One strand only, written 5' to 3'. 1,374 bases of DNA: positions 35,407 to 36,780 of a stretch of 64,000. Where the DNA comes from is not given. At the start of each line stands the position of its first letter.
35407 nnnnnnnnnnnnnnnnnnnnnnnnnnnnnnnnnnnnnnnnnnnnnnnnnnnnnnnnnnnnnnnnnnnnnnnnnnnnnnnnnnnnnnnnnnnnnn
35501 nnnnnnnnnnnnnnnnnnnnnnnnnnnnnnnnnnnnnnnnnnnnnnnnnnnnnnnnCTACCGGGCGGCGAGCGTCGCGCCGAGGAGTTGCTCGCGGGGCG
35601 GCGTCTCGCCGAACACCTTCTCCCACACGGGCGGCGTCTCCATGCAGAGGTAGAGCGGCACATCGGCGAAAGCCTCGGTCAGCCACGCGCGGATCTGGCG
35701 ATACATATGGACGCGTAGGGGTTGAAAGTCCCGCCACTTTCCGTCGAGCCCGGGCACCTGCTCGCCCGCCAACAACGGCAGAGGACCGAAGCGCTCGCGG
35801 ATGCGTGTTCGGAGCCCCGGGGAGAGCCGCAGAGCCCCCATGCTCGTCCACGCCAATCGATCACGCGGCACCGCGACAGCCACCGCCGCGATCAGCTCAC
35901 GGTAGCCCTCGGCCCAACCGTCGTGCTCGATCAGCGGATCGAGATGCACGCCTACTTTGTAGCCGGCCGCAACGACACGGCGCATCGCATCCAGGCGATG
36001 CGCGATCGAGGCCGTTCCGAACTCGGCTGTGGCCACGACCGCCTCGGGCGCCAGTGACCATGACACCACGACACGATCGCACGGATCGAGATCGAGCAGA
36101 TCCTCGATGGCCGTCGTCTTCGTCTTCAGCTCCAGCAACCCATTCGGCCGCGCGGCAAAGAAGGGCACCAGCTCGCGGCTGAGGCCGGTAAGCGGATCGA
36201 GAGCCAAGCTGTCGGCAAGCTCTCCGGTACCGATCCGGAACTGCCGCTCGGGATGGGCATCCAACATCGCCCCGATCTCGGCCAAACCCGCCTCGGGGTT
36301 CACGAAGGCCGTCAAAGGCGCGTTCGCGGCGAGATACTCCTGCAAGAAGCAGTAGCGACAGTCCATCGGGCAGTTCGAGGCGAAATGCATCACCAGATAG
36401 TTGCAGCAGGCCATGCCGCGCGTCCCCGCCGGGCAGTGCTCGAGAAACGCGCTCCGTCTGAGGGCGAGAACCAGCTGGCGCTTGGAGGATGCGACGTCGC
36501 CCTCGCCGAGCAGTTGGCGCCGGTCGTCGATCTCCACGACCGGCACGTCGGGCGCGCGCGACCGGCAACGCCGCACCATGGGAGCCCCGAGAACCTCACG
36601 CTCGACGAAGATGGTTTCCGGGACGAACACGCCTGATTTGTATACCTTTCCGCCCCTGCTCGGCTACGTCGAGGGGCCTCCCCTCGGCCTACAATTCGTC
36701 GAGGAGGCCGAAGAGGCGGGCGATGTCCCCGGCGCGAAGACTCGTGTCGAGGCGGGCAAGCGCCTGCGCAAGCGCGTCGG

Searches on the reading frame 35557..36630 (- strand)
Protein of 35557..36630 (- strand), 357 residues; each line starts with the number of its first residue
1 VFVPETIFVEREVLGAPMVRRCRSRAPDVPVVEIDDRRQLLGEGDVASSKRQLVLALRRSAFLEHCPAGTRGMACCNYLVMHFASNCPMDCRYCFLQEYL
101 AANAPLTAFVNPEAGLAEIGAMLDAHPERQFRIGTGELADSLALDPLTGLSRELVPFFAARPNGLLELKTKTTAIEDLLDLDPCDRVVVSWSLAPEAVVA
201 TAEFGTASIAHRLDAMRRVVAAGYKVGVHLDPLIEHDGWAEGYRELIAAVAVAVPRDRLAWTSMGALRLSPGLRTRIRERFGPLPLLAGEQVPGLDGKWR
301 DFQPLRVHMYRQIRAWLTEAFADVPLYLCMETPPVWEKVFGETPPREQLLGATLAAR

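Call 41: search_protein_families(library=pfam, proteins=[window:35557-36630:-])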
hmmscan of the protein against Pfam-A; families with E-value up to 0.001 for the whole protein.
window:35557-36630:- (357 aa): 2 families
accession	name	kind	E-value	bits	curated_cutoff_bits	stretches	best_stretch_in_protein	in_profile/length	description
PF20903.3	SPL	-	2e-27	96.4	27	1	2-257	1-257/338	Spore photoproduct lyase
PF04055.27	Radical_SAM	-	0.00015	22.4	29.5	1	83-229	3-146/166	Radical SAM superfamily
